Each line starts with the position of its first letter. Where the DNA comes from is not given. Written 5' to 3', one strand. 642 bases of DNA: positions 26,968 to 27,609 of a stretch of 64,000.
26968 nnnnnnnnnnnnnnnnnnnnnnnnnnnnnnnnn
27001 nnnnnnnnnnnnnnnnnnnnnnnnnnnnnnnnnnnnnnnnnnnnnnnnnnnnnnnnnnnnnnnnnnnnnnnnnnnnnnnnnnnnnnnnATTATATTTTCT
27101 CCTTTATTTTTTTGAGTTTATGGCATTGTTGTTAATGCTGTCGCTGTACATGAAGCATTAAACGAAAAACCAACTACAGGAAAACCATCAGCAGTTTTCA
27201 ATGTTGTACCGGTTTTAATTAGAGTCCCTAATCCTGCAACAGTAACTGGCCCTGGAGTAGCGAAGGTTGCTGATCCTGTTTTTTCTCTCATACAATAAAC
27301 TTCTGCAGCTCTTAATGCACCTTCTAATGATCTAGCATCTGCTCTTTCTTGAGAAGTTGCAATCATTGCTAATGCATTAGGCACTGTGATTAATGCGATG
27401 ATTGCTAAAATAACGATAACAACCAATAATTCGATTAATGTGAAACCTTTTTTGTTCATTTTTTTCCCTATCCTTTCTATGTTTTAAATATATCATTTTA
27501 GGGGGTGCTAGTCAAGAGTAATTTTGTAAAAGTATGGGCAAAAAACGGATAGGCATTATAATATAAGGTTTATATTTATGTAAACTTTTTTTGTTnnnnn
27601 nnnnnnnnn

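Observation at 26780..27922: Three tandem short major-pilin paralogs with shared N-terminal helix and divergent C-terminal heads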

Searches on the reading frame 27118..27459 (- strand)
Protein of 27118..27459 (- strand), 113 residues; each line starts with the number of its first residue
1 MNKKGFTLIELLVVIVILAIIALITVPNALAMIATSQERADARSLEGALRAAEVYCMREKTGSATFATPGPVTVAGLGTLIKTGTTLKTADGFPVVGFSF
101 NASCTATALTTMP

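Call 5: search_protein_families(library=pfam, proteins=[window:27118-27459:-], max_evalue=0.01)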
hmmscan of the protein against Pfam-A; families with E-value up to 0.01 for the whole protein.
window:27118-27459:- (113 aa): 1 family
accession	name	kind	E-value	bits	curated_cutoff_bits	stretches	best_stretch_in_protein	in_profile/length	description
PF07963.17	N_methyl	-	1.8e-09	37.2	21.2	1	2-25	3-26/27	Prokaryotic N-terminal methylation motif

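Call 6: search_protein_families(library=ncbifam, proteins=[window:27118-27459:-], max_evalue=0.01)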
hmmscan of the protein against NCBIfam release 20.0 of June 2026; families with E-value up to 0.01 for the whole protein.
window:27118-27459:- (113 aa): 17 families
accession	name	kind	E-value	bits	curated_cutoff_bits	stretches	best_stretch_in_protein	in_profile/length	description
TIGR02532.1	IV_pilin_GFxxxE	domain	4.7e-09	35.7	16.3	1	3-25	1-23/24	prepilin-type N-terminal cleavage/methylation domain-containing protein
NF040999.1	pilin_ComGC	equivalog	8.2e-09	35.6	75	1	3-43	1-41/84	competence type IV pilus major pilin ComGC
NF041775.1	typeIV_PilA_Myxo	equivalog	8.8e-08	32.4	400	1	3-67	10-73/214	type IV pilin protein PilA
TIGR01710.1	typeII_sec_gspG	equivalog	2.7e-07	30.7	88.85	1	4-52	1-49/134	type II secretion system major pseudopilin GspG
TIGR02596.1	TIGR02596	subfamily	2.8e-07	30.8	70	1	6-60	1-55/196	Verru_Chthon cassette protein D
NF041013.1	T4P_ComGE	equivalog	1.9e-06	27.9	49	1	2-53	2-50/83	competence type IV pilus minor pilin ComGE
NF040982.1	ComGD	equivalog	9.3e-06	26.1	70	1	3-57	1-55/139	competence type IV pilus minor pilin ComGD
NF007862.0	PRK10574.1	equivalog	1.1e-05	25.5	138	1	2-28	3-29/145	prepilin peptidase-dependent pilin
TIGR01708.2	typeII_sec_gspH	equivalog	2e-05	24.7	80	1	4-47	2-45/169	type II secretion system minor pseudopilin GspH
NF038303.1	EPS_HpsB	equivalog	3.1e-05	24.1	150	1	3-64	2-60/211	hormogonium polysaccharide secretion pseudopilin HpsB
TIGR02599.1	TIGR02599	subfamily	0.00028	20.2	256.5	1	5-44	1-39/361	Verru_Chthon cassette protein C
NF041002.1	pilin_ComGF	equivalog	0.0013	18.9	80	1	3-27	1-25/139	competence type IV pilus minor pilin ComGF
TIGR01707.1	gspI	equivalog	0.0022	18.4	44.35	1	5-44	1-39/101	type II secretion system minor pseudopilin GspI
NF047827.1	T3SSXpsH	equivalog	0.0022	17.8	160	1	4-54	1-51/145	type II secretion system protein XpsH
NF007800.0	PRK10506.1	equivalog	0.0024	17.7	158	1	2-24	7-29/163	prepilin peptidase-dependent protein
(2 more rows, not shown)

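Call 12: find_homologous_proteins(query=window:27118-27459:-, max_evalue=0.001)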
Query window:27118-27459:- (113 aa): 747 proteins with E <= 0.001 among 4106 candidates; the best 120 are listed.
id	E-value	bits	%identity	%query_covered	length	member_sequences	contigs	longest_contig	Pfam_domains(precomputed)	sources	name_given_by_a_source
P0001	1.2e-62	226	100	100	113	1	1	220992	PF07963.18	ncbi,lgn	-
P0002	8.6e-26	108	60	96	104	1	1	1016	PF07963.18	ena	-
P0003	4.8e-25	106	57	99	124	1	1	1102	PF07963.18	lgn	-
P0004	1.7e-23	101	73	69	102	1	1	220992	PF07963.18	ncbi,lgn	-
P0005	1.0e-22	98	68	68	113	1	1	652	PF07963.18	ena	-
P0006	1.1e-21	95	65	73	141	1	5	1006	PF07963.18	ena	-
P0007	2.2e-21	94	78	57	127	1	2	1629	PF07963.18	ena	-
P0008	5.0e-21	93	75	61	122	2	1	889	PF07963.18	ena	-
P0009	5.3e-21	93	85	53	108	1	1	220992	PF07963.18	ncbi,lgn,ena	-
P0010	9.1e-21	92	60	94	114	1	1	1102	PF07963.18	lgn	-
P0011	2.0e-20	91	56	99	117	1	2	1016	PF07963.18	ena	-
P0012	2.7e-15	74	70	53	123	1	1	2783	PF07963.18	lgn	-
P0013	4.2e-13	67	70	48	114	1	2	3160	PF07963.18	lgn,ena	-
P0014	2.0e-11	62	49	82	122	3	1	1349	PF07963.18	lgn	-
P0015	2.0e-11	62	44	93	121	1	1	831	PF07963.18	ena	-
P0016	5.4e-11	61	42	97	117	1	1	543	PF07963.18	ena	-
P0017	1.6e-10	59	63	52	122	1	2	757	PF07963.18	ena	-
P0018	1.5e-9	56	66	47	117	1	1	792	PF07963.18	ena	-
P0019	4.0e-9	55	40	96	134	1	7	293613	PF07963.18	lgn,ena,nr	nr:prepilin-type N-terminal cleavage/methylation domain-containing protein [Bacilli bacterium]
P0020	4.9e-9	54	60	47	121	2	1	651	PF07963.18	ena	-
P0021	5.3e-9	54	44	81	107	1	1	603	PF07963.18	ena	-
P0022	5.7e-9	54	44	74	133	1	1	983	PF07963.18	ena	-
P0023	6.2e-9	54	64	47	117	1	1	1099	PF07963.18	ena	-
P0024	7.4e-9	54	60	49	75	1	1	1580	PF07963.18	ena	-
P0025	8.2e-9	54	44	74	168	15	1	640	PF07963.18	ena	-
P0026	1.0e-8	53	40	88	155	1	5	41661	PF07963.18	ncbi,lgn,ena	-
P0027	1.1e-8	53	49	78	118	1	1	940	PF07963.18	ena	-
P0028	1.5e-8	53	52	64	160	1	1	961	PF07963.18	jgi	jgi:type IV pilus assembly protein PilA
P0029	1.7e-8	53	38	96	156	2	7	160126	PF07963.18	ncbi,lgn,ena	-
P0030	1.8e-8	53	50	65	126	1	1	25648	PF07963.18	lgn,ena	-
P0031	2.0e-8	52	45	88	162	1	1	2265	PF07963.18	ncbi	-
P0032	2.1e-8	52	44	86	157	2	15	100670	PF07963.18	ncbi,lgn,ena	-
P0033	2.2e-8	52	42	98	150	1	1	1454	PF07963.18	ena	-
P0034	2.3e-8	52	65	46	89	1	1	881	PF07963.18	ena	-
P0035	2.4e-8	52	61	48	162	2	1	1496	PF07963.18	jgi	-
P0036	3.1e-8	52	58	53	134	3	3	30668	PF07963.18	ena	-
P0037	3.3e-8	52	52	73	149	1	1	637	PF07963.18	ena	-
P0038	3.7e-8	52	61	48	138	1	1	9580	PF07963.18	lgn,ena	-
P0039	3.9e-8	52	59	48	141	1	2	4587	PF07963.18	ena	-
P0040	4.0e-8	51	58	49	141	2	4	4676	PF07963.18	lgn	-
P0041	4.1e-8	51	63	46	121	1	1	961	PF07963.18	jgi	jgi:type IV pilus assembly protein PilA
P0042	4.3e-8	51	63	45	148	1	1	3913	PF07963.18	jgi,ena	-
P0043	4.4e-8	51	42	80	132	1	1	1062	PF07963.18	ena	-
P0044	4.5e-8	51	43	78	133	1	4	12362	PF07963.18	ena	-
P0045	4.5e-8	51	62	47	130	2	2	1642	PF07963.18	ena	-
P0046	4.6e-8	51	60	53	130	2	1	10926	PF07963.18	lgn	-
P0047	4.8e-8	51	55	61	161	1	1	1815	PF07963.18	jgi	-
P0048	5.0e-8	51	65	49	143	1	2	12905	PF07963.18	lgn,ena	-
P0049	5.1e-8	51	48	74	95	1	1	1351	PF07963.18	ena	-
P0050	6.3e-8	51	57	53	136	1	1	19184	PF07963.18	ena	-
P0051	6.8e-8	51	59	52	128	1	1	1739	PF07963.18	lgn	-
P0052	7.0e-8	51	44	73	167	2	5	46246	PF07963.18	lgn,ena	-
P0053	7.3e-8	51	53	66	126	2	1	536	PF07963.18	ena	-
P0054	7.8e-8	51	65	46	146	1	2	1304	PF07963.18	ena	-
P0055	8.7e-8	50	43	73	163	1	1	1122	PF07963.18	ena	-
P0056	8.8e-8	50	57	53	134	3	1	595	PF07963.18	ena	-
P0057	9.1e-8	50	57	53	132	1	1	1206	PF07963.18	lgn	-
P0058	9.3e-8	50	59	48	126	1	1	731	PF07963.18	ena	-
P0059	9.4e-8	50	58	47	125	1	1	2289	PF07963.18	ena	-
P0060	9.5e-8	50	64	47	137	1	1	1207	PF07963.18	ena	-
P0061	9.5e-8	50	60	47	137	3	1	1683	PF07963.18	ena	-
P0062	9.5e-8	50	60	51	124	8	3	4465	PF07963.18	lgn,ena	-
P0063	9.6e-8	50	57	53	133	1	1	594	PF07963.18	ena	-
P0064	1.0e-7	50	58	58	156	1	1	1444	PF07963.18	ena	-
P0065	1.1e-7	50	57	53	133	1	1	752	PF07963.18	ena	-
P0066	1.1e-7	50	42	77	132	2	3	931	PF07963.18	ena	-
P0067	1.2e-7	50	58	47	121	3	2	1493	PF07963.18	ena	-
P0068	1.2e-7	50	60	47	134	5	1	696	PF07963.18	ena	-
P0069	1.2e-7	50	62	46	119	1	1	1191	PF07963.18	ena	-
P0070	1.2e-7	50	46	73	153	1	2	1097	PF07963.18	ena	-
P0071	1.3e-7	50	47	77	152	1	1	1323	PF07963.18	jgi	-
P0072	1.3e-7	50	63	48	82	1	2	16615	PF07963.18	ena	-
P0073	1.3e-7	50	56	60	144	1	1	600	PF07963.18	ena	-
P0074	1.4e-7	50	50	76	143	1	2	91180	PF07963.18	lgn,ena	-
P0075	1.4e-7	50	44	86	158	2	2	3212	PF07963.18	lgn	-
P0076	1.4e-7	50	62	47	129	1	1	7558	PF07963.18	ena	-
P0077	1.4e-7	50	62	47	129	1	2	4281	PF07963.18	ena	-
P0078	1.4e-7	50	57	53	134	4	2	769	PF07963.18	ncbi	-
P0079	1.4e-7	50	64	47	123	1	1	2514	PF07963.18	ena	-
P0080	1.4e-7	50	62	47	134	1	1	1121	PF07963.18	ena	-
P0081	1.5e-7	50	65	46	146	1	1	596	PF07963.18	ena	-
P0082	1.5e-7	50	60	47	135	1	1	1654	PF07963.18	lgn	-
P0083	1.6e-7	50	61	48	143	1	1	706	PF07963.18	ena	-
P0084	1.6e-7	50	62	44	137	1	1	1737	PF07963.18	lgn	-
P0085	1.6e-7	50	63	45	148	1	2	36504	PF07963.18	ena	-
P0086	1.6e-7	50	57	53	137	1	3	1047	PF07963.18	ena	-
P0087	1.7e-7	49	57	53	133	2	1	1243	PF07963.18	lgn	-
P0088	1.7e-7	49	47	65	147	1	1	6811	PF07963.18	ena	-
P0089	1.7e-7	49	57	53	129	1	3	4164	PF07963.18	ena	-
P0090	1.7e-7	49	62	47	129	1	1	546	PF07963.18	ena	-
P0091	1.7e-7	49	62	47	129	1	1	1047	PF07963.18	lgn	-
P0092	1.9e-7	49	58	50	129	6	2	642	PF07963.18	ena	-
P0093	1.9e-7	49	64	42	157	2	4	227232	PF07963.18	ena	-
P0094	2.0e-7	49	57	53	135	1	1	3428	PF07963.18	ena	-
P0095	2.1e-7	49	65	46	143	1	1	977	PF07963.18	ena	-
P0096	2.2e-7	49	58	49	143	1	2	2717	PF07963.18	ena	-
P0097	2.4e-7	49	60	50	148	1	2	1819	PF07963.18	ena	-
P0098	2.4e-7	49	57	53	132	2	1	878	PF07963.18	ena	-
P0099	2.6e-7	49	43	86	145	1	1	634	PF07963.18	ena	-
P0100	2.7e-7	49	52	57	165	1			PF07963.18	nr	nr:prepilin-type N-terminal cleavage/methylation domain-containing protein [Clostridia bacterium]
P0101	2.7e-7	49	62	47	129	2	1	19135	PF07963.18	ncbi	-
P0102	2.9e-7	49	63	46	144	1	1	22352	PF07963.18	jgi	-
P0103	2.9e-7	49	49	70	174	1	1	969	PF07963.18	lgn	-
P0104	2.9e-7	49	50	71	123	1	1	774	PF07963.18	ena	-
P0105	3.0e-7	49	60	49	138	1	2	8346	PF07963.18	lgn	-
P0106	3.1e-7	49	46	85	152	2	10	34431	PF07963.18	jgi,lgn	-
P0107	3.1e-7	49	54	52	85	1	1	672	PF07963.18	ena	-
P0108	3.2e-7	49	39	97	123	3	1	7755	PF07963.18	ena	-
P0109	3.2e-7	49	60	49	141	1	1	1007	PF07963.18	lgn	-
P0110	3.2e-7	49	61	48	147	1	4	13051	PF07963.18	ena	-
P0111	3.2e-7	49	63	46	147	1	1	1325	PF07963.18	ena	-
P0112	3.3e-7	49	62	47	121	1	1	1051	PF07963.18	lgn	-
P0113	3.3e-7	49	62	47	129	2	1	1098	PF07963.18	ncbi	-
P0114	3.3e-7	49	60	50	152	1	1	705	PF07963.18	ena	-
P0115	3.3e-7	49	58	49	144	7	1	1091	PF07963.18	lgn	-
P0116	3.4e-7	48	45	81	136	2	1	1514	PF07963.18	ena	-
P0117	3.4e-7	48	60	50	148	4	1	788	PF07963.18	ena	-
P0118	3.5e-7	48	49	67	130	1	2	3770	PF07963.18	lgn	-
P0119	3.5e-7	48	52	56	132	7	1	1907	PF07963.18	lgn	-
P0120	3.5e-7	48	59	48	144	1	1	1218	PF07963.18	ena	-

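Call 14: find_encoding_contigs(protein=P0001, flank=10000, max_places=3)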
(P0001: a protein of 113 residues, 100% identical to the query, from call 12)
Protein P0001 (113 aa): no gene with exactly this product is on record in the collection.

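Call 15: find_encoding_contigs(protein=P0003, flank=5000, max_places=4)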
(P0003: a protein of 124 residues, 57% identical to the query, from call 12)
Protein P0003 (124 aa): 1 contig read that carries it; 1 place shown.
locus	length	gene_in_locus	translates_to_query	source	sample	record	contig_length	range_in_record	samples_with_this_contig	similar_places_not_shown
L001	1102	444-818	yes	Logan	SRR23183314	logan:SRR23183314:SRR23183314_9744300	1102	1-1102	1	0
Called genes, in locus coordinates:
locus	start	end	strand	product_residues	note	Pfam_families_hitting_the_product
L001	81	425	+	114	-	PF07963:N_methyl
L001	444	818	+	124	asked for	PF07963:N_methyl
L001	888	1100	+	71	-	?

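Call 16: find_encoding_contigs(protein=P0002, flank=5000, max_places=4)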
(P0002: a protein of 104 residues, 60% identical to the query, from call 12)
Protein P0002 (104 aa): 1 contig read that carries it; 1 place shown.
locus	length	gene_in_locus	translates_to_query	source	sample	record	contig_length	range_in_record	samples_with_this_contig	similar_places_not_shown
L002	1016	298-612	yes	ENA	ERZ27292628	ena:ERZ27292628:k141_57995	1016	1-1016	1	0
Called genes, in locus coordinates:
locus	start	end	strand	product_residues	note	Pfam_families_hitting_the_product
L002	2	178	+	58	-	?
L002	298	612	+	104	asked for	PF07963:N_methyl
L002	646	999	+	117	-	PF07963:N_methyl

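Call 20: find_related_loci(query=A1, collection=genome_contigs, flank=10000)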
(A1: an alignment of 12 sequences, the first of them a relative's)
Query A1 (113 aa) in genome_contigs; peptide patterns used: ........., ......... (x = any residue, [..] = any of these).
600 stretches matched a pattern (row limit reached: there are more); 212 encode a relative of the query (tblastn E <= 1e-3); the best 80 are kept; 80 distinct loci.
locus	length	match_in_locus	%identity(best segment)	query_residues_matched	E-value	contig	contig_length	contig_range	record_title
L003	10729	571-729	55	3-55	1e-10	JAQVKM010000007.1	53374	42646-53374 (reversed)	MAG: Bacilli bacterium isolate STE_87 NODE_1041_length_53374_cov_6.378031_Sandtown_E, whole genome shotgun sequence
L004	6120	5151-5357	39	4-72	1e-9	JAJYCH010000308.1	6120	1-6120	MAG: Planctomycetota bacterium isolate BP9.bin39 NODE_28358_length_6120_cov_1.054897, whole genome shotgun sequence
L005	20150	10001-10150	52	3-49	2e-9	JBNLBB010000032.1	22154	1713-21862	MAG: Gammaproteobacteria bacterium isolate C2.bin.38.strict NODE_32_length_22154_cov_8.515106, whole genome shotgun sequ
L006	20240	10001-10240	41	2-70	5e-9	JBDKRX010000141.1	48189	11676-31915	MAG: Phycisphaerales bacterium isolate 5_bin.222_R1 c_000001133717, whole genome shotgun sequence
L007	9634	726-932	37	2-70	6e-9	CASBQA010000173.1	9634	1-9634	MAG: uncultured cyanobacterium isolate PMM_0069 genome assembly, contig: PMM_0069_000000000173, whole genome shotgun seq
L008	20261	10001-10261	32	4-98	4e-8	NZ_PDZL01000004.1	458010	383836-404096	Janthinobacterium sp. BJB426 NODE_4_length_458010_cov_16.867337, whole genome shotgun sequence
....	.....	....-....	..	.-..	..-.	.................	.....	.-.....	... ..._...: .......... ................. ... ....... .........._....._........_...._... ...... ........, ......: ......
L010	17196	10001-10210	40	3-80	5e-8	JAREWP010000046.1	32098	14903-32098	MAG: Candidatus Magnetocorallium paracelense isolate XS-1 k255_57676, whole genome shotgun sequence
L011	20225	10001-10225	31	3-85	5e-8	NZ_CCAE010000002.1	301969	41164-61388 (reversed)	Hydrogenophaga intermedia strain S1, whole genome shotgun sequence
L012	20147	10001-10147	51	4-49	7e-8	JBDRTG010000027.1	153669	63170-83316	MAG: bacterium isolate MEGAHIT-group-3.50 k141_714821, whole genome shotgun sequence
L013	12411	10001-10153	43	2-49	1e-7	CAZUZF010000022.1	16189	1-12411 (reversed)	MAG TPA_asm: uncultured Gammaproteobacteria bacterium isolate binchicken_co38_1268 genome assembly, contig: NODE_7580_le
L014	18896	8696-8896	36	1-69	1e-7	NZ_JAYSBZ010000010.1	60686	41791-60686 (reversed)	MAG: Aquabacterium sp. isolate XM6_XAHMGE1bin.4 NODE_321_length_60686_cov_2.860219, whole genome shotgun sequence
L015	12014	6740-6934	38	2-66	2e-7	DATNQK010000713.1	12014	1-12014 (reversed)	MAG TPA_asm: Stenomitos sp. isolate SMAG_U16505 k141_156445, whole genome shotgun sequence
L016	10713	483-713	32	3-80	4e-7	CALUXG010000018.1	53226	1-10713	MAG: uncultured Elusimicrobiales bacterium isolate E22__bin5 genome assembly, contig: E22__k127_9623914, whole genome sh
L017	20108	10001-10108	55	1-40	5e-7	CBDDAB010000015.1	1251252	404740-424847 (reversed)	MAG: Verrucomicrobiales bacterium isolate 1b63dff0-0cb6-4c50-a596-4a9ec44ed05b genome assembly, contig: contig_15, whole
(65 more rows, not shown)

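Call 21: list_cluster_members(proteins=[window:27118-27459:-, window:26780-27088:-, window:27596-27922:-, window:28016-28966:-, window:25816-26697:-, window:34963-36216:-, window:29019-29384:-, window:36188-37120:-])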
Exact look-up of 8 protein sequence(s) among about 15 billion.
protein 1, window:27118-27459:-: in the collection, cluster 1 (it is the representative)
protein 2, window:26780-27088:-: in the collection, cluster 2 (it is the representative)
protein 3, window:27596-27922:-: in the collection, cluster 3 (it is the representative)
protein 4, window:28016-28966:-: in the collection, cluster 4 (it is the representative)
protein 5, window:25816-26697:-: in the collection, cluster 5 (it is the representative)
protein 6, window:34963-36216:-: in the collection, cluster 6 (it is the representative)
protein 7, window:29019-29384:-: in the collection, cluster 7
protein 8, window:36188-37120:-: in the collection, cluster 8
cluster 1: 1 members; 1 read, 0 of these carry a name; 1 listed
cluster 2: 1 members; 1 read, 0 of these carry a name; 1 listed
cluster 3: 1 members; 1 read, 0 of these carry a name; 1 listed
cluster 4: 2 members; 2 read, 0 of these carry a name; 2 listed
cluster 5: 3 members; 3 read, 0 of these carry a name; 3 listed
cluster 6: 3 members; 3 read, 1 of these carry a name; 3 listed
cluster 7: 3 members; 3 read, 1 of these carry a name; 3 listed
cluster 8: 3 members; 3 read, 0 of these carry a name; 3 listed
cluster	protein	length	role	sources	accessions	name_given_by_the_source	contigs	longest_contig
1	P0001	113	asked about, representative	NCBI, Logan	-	-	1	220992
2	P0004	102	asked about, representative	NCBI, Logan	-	-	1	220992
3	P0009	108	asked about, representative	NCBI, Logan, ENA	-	-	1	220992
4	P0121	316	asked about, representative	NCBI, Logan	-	-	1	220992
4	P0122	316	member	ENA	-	-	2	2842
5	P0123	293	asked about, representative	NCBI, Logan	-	-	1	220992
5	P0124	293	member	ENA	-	-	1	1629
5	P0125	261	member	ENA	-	-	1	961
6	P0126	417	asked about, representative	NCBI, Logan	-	-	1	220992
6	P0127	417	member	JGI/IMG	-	signal recognition particle subunit SRP54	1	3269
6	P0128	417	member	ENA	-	-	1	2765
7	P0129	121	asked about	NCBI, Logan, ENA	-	-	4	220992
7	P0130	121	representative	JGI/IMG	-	large subunit ribosomal protein L20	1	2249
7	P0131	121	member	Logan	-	-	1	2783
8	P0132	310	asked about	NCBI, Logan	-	-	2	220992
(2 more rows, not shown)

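Call 22: find_encoding_contigs(protein=P0012, flank=5000, max_places=3)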
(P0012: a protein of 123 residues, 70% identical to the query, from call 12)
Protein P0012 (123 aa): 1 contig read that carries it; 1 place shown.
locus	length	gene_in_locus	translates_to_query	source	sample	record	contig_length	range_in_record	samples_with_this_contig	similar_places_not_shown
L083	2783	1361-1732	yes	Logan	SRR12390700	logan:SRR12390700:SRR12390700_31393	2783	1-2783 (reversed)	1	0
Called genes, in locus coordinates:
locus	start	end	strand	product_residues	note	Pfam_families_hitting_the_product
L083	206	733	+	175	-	PF05198:IF3_N, PF00707:IF3_C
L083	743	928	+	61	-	PF01632:Ribosomal_L35p (weak)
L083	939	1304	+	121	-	PF00453:Ribosomal_L20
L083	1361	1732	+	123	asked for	PF07963:N_methyl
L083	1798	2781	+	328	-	?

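Call 23: find_encoding_contigs(protein=P0007, flank=5000, max_places=3)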
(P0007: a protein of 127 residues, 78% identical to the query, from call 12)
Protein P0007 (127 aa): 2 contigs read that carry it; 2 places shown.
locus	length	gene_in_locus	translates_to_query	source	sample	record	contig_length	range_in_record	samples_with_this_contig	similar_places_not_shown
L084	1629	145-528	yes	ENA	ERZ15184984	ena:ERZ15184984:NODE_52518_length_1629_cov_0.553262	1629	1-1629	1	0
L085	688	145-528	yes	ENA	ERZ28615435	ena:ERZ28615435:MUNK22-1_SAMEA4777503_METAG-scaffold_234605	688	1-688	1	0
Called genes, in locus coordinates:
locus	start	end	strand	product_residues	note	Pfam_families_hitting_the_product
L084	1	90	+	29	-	?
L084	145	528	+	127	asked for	PF07963:N_methyl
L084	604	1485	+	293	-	PF01261:AP_endonuc_2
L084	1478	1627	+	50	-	?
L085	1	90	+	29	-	?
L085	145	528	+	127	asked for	PF07963:N_methyl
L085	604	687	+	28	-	?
